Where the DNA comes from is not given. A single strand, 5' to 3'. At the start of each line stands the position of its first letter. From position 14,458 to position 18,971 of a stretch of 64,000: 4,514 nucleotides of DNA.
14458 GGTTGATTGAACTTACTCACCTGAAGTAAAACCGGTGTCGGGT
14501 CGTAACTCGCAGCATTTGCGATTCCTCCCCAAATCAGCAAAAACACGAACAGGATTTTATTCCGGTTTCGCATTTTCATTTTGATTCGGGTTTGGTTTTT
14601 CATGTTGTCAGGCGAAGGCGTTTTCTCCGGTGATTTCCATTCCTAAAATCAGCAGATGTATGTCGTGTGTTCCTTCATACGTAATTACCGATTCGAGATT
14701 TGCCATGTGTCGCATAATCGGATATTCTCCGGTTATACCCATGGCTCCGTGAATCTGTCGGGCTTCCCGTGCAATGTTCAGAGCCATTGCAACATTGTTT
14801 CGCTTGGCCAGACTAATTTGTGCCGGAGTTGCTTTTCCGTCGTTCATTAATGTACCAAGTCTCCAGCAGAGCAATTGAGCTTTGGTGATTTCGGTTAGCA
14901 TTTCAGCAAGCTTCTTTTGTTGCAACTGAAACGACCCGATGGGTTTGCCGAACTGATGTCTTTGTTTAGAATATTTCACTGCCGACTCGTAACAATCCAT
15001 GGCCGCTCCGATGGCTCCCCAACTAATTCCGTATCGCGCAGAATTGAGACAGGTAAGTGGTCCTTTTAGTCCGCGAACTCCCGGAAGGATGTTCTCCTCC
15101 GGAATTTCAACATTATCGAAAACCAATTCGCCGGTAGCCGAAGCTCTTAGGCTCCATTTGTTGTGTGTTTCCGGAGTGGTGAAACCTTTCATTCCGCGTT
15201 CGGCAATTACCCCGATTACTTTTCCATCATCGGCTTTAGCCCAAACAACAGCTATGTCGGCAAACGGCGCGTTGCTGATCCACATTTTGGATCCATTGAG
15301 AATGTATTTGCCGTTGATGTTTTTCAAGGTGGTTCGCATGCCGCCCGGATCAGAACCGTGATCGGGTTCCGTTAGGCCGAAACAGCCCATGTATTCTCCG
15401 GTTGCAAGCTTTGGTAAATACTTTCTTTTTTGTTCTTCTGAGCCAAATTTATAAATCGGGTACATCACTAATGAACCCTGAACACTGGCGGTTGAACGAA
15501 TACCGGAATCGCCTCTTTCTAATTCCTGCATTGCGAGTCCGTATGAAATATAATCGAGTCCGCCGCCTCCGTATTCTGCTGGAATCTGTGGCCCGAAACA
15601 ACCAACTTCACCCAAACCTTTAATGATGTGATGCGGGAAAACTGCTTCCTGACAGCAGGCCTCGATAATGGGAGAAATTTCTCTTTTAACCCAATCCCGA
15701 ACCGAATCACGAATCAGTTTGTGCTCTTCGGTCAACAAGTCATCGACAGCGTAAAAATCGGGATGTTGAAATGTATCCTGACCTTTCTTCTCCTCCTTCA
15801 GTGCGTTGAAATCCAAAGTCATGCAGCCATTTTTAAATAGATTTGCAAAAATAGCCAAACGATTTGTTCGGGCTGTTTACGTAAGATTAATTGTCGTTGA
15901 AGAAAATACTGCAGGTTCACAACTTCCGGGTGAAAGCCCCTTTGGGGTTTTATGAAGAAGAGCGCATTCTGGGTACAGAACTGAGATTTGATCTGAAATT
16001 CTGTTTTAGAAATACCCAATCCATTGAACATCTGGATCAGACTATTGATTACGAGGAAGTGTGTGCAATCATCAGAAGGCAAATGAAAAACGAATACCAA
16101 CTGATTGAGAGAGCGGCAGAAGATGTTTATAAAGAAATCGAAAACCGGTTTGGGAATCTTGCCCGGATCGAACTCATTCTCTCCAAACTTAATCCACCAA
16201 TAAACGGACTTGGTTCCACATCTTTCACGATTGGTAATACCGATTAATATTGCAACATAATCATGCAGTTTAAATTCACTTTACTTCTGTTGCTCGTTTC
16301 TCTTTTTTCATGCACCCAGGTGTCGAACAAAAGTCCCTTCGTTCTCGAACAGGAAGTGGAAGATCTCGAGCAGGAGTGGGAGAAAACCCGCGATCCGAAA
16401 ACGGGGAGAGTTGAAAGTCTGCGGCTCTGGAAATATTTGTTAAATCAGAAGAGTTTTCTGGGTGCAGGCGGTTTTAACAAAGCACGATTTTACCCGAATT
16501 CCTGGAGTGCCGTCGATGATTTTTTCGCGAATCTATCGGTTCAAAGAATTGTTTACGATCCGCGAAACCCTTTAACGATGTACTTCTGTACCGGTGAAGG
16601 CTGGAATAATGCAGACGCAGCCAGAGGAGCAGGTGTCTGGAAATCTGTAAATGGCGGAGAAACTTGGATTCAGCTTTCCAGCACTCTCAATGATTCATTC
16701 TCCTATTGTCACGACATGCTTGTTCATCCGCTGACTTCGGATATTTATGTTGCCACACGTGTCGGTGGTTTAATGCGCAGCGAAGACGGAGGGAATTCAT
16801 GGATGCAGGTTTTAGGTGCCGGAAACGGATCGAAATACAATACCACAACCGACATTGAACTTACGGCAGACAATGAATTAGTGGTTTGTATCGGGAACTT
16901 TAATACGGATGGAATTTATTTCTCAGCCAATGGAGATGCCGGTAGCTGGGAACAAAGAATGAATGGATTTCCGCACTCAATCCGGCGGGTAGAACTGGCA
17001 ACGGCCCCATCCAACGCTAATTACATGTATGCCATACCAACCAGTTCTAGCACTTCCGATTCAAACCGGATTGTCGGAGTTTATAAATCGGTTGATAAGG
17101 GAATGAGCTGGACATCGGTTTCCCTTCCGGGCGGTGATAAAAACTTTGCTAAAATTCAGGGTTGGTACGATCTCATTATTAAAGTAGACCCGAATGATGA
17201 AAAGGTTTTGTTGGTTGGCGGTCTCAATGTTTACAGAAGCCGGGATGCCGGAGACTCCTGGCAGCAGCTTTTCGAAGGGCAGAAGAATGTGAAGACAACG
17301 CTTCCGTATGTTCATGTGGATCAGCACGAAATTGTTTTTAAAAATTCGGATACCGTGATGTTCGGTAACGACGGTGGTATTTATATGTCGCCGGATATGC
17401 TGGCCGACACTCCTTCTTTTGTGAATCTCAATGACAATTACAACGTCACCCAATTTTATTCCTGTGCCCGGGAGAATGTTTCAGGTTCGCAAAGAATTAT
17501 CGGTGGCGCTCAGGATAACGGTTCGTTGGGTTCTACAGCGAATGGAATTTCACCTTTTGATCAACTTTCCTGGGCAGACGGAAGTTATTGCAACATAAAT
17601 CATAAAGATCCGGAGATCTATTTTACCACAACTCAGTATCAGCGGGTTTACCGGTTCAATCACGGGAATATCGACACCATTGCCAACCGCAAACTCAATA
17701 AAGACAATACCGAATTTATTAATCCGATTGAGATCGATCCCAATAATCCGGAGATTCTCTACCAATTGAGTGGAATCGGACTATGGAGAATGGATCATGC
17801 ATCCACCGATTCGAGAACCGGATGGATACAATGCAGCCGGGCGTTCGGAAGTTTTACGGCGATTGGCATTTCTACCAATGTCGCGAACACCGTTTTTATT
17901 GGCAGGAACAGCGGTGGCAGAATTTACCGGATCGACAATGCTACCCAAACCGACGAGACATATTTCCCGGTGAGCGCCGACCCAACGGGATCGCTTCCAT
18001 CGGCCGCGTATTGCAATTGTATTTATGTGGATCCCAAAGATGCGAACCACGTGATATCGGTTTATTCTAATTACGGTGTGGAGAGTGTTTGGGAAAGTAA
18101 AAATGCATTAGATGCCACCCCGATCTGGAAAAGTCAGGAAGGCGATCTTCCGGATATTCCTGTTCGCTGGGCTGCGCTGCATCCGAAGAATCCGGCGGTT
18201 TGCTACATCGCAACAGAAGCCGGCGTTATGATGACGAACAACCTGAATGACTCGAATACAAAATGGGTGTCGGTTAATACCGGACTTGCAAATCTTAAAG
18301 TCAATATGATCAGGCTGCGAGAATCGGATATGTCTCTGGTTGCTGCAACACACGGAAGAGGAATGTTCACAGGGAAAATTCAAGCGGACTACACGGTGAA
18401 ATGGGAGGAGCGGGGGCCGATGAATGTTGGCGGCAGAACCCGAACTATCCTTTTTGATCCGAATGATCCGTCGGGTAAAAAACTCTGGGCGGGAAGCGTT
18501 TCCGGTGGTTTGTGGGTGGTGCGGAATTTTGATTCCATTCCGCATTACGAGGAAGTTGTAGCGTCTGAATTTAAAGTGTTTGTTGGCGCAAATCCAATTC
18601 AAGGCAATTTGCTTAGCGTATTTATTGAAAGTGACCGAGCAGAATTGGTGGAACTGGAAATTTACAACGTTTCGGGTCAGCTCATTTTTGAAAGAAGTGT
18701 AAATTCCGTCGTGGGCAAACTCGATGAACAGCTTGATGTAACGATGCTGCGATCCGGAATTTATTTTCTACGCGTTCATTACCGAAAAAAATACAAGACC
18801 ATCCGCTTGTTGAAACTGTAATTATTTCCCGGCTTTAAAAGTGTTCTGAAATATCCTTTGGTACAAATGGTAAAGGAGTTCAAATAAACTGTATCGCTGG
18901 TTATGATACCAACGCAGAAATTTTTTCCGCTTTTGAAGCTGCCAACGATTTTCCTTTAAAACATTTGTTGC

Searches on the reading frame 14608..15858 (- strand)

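Call 41: search_protein_families(library=pfam, proteins=[window:14608-15858:-], max_evalue=0.00001)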
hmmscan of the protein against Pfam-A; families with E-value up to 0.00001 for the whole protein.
window:14608-15858:- (416 aa): 4 families
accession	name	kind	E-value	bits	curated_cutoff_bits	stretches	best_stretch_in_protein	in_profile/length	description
PF02771.21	Acyl-CoA_dh_N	-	3.2e-39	134.2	22.9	1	43-155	1-113/113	Acyl-CoA dehydrogenase, N-terminal domain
PF00441.29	Acyl-CoA_dh_1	-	5.1e-37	127.8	22.4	1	262-408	2-148/150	Acyl-CoA dehydrogenase, C-terminal domain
PF02770.24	Acyl-CoA_dh_M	-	1.9e-23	82.9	33.3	1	159-250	1-97/97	Acyl-CoA dehydrogenase, middle domain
PF08028.16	Acyl-CoA_dh_2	-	9.8e-10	39.3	22.7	1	277-395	2-130/134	Acyl-CoA dehydrogenase, C-terminal domain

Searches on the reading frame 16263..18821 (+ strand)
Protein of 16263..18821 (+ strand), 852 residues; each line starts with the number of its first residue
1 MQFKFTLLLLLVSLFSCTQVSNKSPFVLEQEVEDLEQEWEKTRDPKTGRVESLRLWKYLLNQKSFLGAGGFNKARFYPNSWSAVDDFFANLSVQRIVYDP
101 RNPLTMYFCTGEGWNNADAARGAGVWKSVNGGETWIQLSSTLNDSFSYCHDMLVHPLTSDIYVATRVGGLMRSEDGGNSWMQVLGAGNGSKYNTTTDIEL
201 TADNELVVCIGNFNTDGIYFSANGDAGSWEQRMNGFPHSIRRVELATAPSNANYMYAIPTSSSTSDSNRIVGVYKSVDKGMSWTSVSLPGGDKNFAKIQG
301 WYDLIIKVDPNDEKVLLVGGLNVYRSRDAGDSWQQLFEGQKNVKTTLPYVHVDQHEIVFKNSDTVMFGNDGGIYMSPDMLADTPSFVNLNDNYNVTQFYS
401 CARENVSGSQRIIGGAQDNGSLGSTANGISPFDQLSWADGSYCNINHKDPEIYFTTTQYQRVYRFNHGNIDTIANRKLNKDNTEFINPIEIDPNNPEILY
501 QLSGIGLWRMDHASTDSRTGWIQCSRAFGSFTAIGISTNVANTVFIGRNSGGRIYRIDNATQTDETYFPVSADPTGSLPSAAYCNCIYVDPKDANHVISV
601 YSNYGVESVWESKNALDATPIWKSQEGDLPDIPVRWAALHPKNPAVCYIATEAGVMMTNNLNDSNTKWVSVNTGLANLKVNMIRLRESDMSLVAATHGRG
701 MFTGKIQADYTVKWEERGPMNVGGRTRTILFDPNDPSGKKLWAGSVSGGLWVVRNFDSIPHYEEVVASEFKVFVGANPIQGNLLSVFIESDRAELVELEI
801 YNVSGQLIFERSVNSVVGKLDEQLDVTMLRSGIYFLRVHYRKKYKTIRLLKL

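Call 41: search_protein_families(library=pfam, proteins=[window:16263-18821:+], max_evalue=0.00001)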
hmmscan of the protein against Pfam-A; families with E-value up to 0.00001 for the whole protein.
window:16263-18821:+ (852 aa): 2 families
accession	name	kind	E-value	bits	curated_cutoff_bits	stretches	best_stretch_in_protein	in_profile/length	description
PF15902.12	Sortilin-Vps10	-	1e-09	38.1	33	0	170-286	3-112/446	Sortilin, neurotensin receptor 3,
PF18962.6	Por_Secre_tail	-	7.1e-08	33.1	27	1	777-844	4-68/75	Secretion system C-terminal sorting domain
